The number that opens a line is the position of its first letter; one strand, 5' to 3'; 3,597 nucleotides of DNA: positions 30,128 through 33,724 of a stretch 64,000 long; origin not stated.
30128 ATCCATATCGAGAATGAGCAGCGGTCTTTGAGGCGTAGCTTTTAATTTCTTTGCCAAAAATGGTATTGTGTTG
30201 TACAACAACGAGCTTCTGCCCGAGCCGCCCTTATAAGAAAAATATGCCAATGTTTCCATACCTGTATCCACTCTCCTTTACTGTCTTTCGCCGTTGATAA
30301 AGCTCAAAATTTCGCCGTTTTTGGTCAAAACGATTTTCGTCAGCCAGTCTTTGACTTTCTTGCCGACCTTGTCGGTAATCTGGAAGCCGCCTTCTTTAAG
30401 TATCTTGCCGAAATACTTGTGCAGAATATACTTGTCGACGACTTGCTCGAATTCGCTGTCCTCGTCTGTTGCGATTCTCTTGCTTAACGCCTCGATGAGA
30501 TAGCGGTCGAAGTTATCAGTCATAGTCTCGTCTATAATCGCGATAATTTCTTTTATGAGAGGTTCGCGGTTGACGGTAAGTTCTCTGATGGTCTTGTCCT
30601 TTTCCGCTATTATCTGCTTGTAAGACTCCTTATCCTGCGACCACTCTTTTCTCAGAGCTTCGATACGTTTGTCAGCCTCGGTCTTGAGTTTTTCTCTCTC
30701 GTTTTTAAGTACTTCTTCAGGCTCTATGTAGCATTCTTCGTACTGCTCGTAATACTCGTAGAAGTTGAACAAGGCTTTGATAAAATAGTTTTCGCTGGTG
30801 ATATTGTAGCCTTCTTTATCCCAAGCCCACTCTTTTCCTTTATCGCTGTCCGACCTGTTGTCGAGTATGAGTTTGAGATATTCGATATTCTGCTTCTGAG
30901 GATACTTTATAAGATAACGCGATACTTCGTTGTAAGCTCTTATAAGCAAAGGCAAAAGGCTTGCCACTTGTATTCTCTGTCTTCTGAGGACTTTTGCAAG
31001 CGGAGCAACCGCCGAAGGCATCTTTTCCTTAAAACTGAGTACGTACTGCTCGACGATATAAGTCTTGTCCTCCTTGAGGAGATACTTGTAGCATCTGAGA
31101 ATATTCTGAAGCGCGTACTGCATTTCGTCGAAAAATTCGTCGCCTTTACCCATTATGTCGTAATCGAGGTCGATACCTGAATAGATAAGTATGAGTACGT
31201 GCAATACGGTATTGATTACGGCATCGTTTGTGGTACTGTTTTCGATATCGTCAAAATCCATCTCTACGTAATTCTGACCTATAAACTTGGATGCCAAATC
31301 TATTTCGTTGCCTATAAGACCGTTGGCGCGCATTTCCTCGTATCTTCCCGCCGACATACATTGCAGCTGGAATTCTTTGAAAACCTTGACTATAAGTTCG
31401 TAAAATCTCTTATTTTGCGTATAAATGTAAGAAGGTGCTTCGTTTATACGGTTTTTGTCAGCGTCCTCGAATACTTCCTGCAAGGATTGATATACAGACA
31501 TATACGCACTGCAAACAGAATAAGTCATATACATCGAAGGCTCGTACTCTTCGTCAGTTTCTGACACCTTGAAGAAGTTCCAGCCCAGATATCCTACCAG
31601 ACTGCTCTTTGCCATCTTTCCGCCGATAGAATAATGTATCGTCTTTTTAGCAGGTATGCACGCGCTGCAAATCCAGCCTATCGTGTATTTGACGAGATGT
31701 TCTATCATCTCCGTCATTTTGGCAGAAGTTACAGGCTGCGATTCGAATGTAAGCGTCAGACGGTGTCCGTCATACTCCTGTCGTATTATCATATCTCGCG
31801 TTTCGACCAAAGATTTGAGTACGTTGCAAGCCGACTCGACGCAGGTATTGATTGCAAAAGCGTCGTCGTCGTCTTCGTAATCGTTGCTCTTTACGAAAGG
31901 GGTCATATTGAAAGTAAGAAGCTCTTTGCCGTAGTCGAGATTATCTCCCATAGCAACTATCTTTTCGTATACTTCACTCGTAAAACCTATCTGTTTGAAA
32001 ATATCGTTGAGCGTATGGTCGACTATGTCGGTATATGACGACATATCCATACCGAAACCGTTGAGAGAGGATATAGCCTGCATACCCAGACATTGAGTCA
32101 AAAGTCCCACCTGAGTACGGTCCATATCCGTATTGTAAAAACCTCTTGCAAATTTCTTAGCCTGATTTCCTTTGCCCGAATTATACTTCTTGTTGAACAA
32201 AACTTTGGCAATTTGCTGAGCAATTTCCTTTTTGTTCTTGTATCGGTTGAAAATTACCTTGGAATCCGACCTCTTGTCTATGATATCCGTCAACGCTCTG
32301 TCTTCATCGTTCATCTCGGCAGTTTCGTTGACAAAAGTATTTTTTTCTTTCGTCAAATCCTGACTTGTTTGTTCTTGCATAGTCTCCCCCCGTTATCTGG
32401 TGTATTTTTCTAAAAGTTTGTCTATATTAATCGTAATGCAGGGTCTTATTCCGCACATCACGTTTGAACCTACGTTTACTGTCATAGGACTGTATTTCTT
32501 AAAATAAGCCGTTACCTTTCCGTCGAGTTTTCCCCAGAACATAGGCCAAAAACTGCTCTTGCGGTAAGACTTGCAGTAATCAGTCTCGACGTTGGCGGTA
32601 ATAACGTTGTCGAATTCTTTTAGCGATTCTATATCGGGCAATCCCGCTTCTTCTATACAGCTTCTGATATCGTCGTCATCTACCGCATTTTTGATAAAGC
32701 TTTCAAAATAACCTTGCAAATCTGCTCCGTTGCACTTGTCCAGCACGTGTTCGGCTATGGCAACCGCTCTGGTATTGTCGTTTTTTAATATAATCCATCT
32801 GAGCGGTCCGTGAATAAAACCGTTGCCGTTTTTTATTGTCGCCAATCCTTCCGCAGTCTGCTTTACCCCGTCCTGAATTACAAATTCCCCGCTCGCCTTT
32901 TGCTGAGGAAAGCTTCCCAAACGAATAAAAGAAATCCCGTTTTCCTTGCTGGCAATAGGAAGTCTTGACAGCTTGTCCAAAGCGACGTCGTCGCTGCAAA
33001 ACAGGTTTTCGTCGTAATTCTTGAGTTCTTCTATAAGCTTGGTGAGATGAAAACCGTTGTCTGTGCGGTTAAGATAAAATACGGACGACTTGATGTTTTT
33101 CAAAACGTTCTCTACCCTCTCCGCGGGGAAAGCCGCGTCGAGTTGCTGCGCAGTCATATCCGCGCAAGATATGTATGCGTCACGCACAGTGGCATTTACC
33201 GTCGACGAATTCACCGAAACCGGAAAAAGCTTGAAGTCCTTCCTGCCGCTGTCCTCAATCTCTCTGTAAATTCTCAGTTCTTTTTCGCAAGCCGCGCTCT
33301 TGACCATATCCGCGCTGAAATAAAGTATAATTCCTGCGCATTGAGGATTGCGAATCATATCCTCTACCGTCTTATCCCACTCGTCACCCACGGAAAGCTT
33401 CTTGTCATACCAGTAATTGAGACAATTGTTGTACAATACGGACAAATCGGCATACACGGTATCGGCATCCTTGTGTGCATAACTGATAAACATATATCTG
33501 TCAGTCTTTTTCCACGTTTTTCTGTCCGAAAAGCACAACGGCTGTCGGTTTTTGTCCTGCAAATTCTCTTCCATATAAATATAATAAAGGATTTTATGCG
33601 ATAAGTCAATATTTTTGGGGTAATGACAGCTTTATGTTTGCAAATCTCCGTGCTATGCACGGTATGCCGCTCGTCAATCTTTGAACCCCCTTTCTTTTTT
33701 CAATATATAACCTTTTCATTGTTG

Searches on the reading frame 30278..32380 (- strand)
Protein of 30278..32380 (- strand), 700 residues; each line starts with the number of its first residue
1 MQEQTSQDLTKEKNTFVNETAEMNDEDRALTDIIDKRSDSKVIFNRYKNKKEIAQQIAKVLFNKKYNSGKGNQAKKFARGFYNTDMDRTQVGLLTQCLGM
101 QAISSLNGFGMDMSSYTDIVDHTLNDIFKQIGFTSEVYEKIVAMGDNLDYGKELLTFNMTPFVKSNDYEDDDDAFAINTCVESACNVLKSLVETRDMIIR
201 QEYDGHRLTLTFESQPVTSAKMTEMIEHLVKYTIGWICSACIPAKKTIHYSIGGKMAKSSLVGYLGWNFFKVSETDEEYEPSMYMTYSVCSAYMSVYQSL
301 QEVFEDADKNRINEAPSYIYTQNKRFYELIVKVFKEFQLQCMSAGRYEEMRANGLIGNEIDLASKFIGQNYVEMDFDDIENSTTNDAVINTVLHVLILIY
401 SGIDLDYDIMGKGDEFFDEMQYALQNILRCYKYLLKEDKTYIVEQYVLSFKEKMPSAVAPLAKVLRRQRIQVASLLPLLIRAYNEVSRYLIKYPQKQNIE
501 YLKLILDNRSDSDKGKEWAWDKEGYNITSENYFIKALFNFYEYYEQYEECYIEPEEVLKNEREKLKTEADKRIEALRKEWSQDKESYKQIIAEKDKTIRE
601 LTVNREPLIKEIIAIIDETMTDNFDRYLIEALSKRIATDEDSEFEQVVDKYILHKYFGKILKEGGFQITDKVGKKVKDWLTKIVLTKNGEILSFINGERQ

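Call 5: search_protein_families(library=pfam, proteins=[window:30278-32380:-], max_evalue=0.1)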
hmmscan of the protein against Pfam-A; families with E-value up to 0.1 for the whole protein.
window:30278-32380:- (700 aa): 0 families

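Call 6: search_protein_families(library=padloc, proteins=[window:30278-32380:-], max_evalue=1)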
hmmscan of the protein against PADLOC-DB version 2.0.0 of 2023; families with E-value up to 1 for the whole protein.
window:30278-32380:- (700 aa): 0 families

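Call 7: search_protein_families(library=ncbifam, proteins=[window:30278-32380:-], max_evalue=1)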
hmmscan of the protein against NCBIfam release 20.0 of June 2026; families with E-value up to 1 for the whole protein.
window:30278-32380:- (700 aa): 0 families

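Call 29: find_homologous_proteins(query=window:30278-32380:-, max_evalue=0.001)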
Query window:30278-32380:- (700 aa): 73 proteins with E <= 0.001 among 5271 candidates.
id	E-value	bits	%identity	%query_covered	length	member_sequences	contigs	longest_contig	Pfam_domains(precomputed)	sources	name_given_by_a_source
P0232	0.0e+0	1561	100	100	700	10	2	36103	-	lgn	-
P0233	0.0e+0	1081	69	98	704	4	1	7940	-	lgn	-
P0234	0.0e+0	1059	70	94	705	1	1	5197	-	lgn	-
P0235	0.0e+0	1041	67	98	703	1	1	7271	-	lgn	-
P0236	1.5e-297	1007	64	99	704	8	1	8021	-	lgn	-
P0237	7.1e-296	1001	65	98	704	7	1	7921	-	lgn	-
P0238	3.1e-291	986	66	93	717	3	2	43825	-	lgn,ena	-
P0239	9.0e-286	968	64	94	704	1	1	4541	-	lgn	-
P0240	1.9e-187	643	50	89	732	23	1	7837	-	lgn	-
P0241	3.5e-185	635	50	88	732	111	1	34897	-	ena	-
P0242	3.0e-183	629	48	93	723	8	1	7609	-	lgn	-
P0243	7.1e-159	548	46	88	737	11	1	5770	-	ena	-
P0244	1.2e-157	544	46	87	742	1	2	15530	-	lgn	-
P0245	4.9e-157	542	48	85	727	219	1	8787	-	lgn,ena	-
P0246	5.8e-157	542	48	85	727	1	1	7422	-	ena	-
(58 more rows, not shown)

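Call 33: search_solved_structures(query=A2, max_evalue=10)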
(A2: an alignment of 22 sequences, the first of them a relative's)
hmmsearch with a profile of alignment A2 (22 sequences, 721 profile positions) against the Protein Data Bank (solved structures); distinct sequences matched with E-value up to 10: 10.
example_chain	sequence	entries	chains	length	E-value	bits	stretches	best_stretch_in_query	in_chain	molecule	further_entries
5gm6_T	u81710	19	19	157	0.0036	19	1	18-76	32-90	Pre-mRNA-splicing factor BUD31 | BUD31 isoform 1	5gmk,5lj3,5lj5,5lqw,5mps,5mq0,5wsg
2my1_A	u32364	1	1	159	0.0037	19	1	18-76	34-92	Pre-mRNA-splicing factor BUD31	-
2lem_A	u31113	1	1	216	0.49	12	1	564-688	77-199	Apolipoprotein A-I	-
3jb9_e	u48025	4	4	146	1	10.9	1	24-77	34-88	Pre-mRNA-splicing factor cwf14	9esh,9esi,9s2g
5mqf_Q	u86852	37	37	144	1.1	10.9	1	19-84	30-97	Protein BUD31 homolog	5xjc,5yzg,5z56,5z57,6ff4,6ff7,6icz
5kzk_A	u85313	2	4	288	1.1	10.8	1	613-686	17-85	Probable RNA methyltransferase, TrmH family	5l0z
6f6p_A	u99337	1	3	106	1.6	10.3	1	591-663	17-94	Rab-3A-interacting protein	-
6f6p_C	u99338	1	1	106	1.6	10.3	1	591-663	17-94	Rab-3A-interacting protein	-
1ug7_A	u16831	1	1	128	1.9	10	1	566-630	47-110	2610208M17Rik protein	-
9cc5_A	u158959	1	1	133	3.5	9.1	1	576-655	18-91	Amylin-NHO-22 Binder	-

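Call 35: search_protein_families(library=pfam, alignment_id=A2, max_evalue=0.1)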
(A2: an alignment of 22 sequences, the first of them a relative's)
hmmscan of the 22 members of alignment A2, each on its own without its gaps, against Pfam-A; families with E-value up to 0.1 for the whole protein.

A. member 1, P0232 (700 aa): 0 families

B. families by the number of members that match (of 22 scanned): 23 families
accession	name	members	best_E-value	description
PF25481.1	Nucleoprot-TPR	2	0.001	Nucleoprotein TPR-like domain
PF06009.19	Laminin_II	2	0.0082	Laminin Domain II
PF17749.6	MIP-T3_C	2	0.01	Microtubule-binding protein MIP-T3 C-terminal region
PF25785.1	TPR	2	0.011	Nucleoprotein TPR-like domain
PF15960.10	DUF4763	2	0.021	Domain of unknown function (DUF4763)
PF05837.17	CENP-H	2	0.042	Centromere protein H (CENP-H)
PF08614.16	ATG16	2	0.057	Autophagy protein 16 (ATG16)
PF24555.1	CC4_CEP85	2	0.062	Centrosomal protein of 85 kDa-like, CC4 coiled-coil domain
PF15397.11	DUF4618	2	0.065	Domain of unknown function (DUF4618)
PF03586.18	Herpes_UL36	1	0.0074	Herpesvirus UL36 tegument protein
PF23435.1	DUF7121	1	0.019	Family of unknown function (DUF7121)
PF05266.19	DUF724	1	0.025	Protein of unknown function (DUF724)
PF03245.18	Phage_lysis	1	0.029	Bacteriophage Rz lysis protein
PF16789.10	YscO-like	1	0.033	YscO-like protein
PF07926.17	TPR_MLP1_2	1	0.04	TPR/MLP1/MLP2-like protein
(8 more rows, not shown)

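Call 53: predict_structure(alignment_id=A2)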
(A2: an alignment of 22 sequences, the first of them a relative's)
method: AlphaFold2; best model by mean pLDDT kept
length: 700 residues; sequences in the alignment: 22
mean_pLDDT: 75.7   pTM: 0.74
mean pLDDT of the five models: 75.7, 73.8, 73.5, 73.0, 71.2
residues with pLDDT >= 90: 172; 70-90: 297; 50-70: 175; < 50: 56
segments of 3 or more residues with pLDDT < 50: 1-23, 164-166, 168-176, 688-700
pLDDT, mean of each block of 10 residues (from residue 1): 31 29 52 75 78 86 76 60 68 86 90 90 93 93 81 76 49 54 93 95 89 93 96 93 89 83 89 72 91 93 80 76 92 94 95 86 88 86 78 94 90 89 89 84 65 70 67 74 78 59 71 63 61 82 78 72 76 72 79 78 63 70 68 52 55 65 63 61 57 38
secondary structure, 60 per line:
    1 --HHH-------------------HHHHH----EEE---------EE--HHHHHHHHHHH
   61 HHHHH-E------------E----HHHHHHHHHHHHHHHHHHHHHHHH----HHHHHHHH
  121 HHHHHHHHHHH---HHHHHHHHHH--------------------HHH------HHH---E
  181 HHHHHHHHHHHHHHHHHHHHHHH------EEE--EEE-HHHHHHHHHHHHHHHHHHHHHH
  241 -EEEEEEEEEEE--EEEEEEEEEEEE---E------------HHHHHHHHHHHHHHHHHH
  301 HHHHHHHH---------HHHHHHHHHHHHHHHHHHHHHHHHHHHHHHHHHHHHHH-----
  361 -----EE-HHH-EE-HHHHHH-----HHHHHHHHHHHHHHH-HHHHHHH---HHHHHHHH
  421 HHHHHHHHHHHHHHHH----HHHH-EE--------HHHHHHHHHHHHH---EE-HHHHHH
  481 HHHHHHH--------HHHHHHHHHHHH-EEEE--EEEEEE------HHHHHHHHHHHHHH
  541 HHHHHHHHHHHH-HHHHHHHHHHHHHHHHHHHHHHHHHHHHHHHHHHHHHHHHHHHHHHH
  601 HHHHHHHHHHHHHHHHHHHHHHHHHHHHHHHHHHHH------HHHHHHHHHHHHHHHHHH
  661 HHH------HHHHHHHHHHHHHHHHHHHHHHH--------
elements in order (helices of 4 or more, strands of 3 or more residues): H25-29 E34-36 H50-65 H85-108 H113-131 H135-144 H181-203 E210-212 E215-217 H219-240 E242-252 E255-266 H283-308 H318-355 H376-381 H387-401 H403-409 H413-436 H441-444 H456-468 H475-487 H496-507 E509-512 E515-520 H527-552 H554-636 H643-663 H670-692

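Call 56: fold_search(model_id=the predicted structure, library=pdb)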
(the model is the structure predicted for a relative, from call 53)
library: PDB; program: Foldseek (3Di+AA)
matches with E <= 10: 312; with E <= 0.001: 0
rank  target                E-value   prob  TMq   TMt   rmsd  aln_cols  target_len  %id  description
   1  8xvj_R                1.5e-01  0.10  0.10  0.15  31.2       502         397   11  Cryo-EM structure of ETAR bound with Macitentan (released 2024-08-28)
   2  5xpr                  1.8e-01  0.08  0.09  0.13  26.7       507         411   11  Human endothelin receptor type-B in complex with antagonist bosentan (released 2017-08-16)
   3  7ag4_C                1.9e-01  0.63  0.26  0.38  11.8       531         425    8  Crystal structure of active site mutant of SQ Isomerase (YihS-H248A) from Salmonella enterica in complex with sulfofru (released 2021-04-14)
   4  8h1l_B                2.1e-01  0.84  0.28  0.42  10.7       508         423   10  Crystal structure of glucose-2-epimerase in complex with D-Glucitol from Runella slithyformis Runsl_4512 (released 2023-07-12)
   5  7tkv_A                2.2e-01  0.20  0.18  0.19  22.1       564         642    9  Crystal Structure of the Thioredox_DsbH Domain-Containing Uncharacterized Protein Bab1_2064 from Brucella abortus (released 2022-01-26)
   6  5x32_A                4.2e-01  0.82  0.32  0.53  10.0       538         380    8  Crystal structure of D-mannose isomerase (released 2018-02-07)
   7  6fhv_A                4.2e-01  0.20  0.17  0.19  15.4       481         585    8  Crystal structure of Penicillium oxalicum Glucoamylase (released 2018-05-09)
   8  7ag4_E                4.3e-01  0.54  0.28  0.41  11.3       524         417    8  Crystal structure of active site mutant of SQ Isomerase (YihS-H248A) from Salmonella enterica in complex with sulfofru (released 2021-04-14)
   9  7ag4_B                4.5e-01  0.41  0.26  0.38  14.1       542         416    9  Crystal structure of active site mutant of SQ Isomerase (YihS-H248A) from Salmonella enterica in complex with sulfofru (released 2021-04-14)
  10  8iys_R                4.8e-01  0.08  0.09  0.16  25.1       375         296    8  TUG891-bound FFAR4 in complex with Gq (released 2023-06-21)
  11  8glv_Dp               5.0e-01  0.02  0.05  0.03  62.6       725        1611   10  96-nm repeat unit of doublet microtubules from Chlamydomonas reinhardtii flagella (released 2023-05-31)
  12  4cj1_A                5.4e-01  0.10  0.15  0.17  18.3       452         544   12  Crystal structure of CelD in complex with affitin H3 (released 2014-05-21)
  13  6bqg                  5.7e-01  0.07  0.10  0.15  26.5       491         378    9  Crystal structure of 5-HT2C in complex with ergotamine (released 2018-02-14)
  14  7tdz_I                6.0e-01  0.09  0.11  0.11  31.0       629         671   10  Cryo-EM model of protomer of the cytoplasmic ring of the nuclear pore complex from Xenopus laevis (released 2022-06-22)
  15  8h1l_D                6.2e-01  0.47  0.26  0.39  10.4       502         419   10  Crystal structure of glucose-2-epimerase in complex with D-Glucitol from Runella slithyformis Runsl_4512 (released 2023-07-12)
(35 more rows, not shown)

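Call 71: fold_search(model_id=the predicted structure, library=viral)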
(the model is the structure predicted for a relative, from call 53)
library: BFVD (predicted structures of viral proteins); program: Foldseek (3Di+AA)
matches with E <= 10: 188; with E <= 0.001: 0
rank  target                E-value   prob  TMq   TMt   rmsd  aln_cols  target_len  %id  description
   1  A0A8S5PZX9            9.8e-02  0.16  0.09  0.11  41.2       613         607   14  Serine-pyruvate aminotransferase [Siphoviridae sp. ctOCb13]
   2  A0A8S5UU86            1.5e-01  0.11  0.09  0.05  41.7       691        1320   12  Minor tail protein [Siphoviridae sp. ctGsX68]
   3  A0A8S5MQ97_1          4.4e-01  0.07  0.09  0.08  30.6       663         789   11  Tape measure domain protein [Siphoviridae sp. ctaLC6]
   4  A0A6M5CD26            5.0e-01  0.07  0.09  0.05  42.6       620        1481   11  (no name in the UniProt tables at hand)
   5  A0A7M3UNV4            5.7e-01  0.04  0.09  0.07  47.7       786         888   10  Uncharacterized protein [Pyramimonas orientalis virus]
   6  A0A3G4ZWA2            6.0e-01  0.04  0.06  0.10  21.3       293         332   12  Transmembrane protein [Edafosvirus sp.]
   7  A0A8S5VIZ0            6.6e-01  0.08  0.12  0.09  29.1       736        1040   11  (no name in the UniProt tables at hand)
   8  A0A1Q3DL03            6.6e-01  0.02  0.07  0.05  30.5       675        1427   11  Uncharacterized protein [Chionoecetes opilio bacilliform virus]
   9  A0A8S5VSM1            6.9e-01  0.10  0.08  0.07  50.4       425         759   12  (no name in the UniProt tables at hand)
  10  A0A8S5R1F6            6.9e-01  0.03  0.07  0.07  35.9       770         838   11  Minor tail protein [Myoviridae sp. cteBs22]
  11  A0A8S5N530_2          7.9e-01  0.04  0.08  0.07  40.6       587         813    9  Minor tail protein [Siphoviridae sp. ctWDo30]
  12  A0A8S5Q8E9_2          8.6e-01  0.06  0.08  0.05  45.2       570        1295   13  Minor tail protein [Siphoviridae sp. ctdVv30]
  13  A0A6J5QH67            8.6e-01  0.05  0.09  0.10  36.6       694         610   11  Bacteriophage lambda, GpH, tail tape measure, N-terminal [uncultured Caudovirales phage]
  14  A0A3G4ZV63            9.0e-01  0.08  0.08  0.16  20.6       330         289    9  Eukaryotic translation initiation factor 4G [Edafosvirus sp.]
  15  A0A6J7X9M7            1.0e+00  0.07  0.10  0.10  32.0       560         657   13  Uncharacterized protein [uncultured Caudovirales phage]
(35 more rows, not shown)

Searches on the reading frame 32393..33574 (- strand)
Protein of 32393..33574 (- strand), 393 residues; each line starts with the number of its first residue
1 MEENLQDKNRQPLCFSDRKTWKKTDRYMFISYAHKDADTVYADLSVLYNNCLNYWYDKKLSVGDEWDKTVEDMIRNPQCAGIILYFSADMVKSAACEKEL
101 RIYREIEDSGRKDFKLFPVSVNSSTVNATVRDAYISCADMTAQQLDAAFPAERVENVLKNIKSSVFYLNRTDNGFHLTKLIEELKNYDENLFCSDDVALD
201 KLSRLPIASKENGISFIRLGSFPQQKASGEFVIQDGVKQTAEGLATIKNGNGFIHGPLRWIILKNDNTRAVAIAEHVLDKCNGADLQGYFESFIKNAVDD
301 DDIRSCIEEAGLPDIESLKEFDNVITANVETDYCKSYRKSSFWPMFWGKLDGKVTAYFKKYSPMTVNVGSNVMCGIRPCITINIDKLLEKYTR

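Call 5: search_protein_families(library=pfam, proteins=[window:32393-33574:-], max_evalue=0.1)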
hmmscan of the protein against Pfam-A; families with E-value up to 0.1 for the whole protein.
window:32393-33574:- (393 aa): 1 family
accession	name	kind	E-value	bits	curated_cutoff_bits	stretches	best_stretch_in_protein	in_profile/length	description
PF13676.11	TIR_2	-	5.4e-12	46.7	28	1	29-143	2-111/122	TIR domain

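Call 6: search_protein_families(library=padloc, proteins=[window:32393-33574:-], max_evalue=1)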
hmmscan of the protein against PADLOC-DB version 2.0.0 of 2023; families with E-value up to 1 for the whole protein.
window:32393-33574:- (393 aa): 5 families
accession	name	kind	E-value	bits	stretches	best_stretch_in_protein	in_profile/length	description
PDLC02012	SAVED5--SAVED_TIR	-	6.1e-07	26.9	1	23-118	9-104/404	-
PDLC00420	ThsB1|ThsB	-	2.9e-06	24.7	1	28-121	4-98/319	TIR-like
PDLC05062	PDC-S66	-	0.00015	19.3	1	18-93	140-216/282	-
PDLC02403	Aga_TIR-PNTD1-PNTD2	-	0.0051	13.9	1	55-125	33-103/443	Class I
PDLC02421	Aga_TIR-PNTD1-PNTD2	-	0.01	13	1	47-112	26-91/430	Class I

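Call 7: search_protein_families(library=ncbifam, proteins=[window:32393-33574:-], max_evalue=1)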
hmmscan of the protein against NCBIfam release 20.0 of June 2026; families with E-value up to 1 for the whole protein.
window:32393-33574:- (393 aa): 0 families
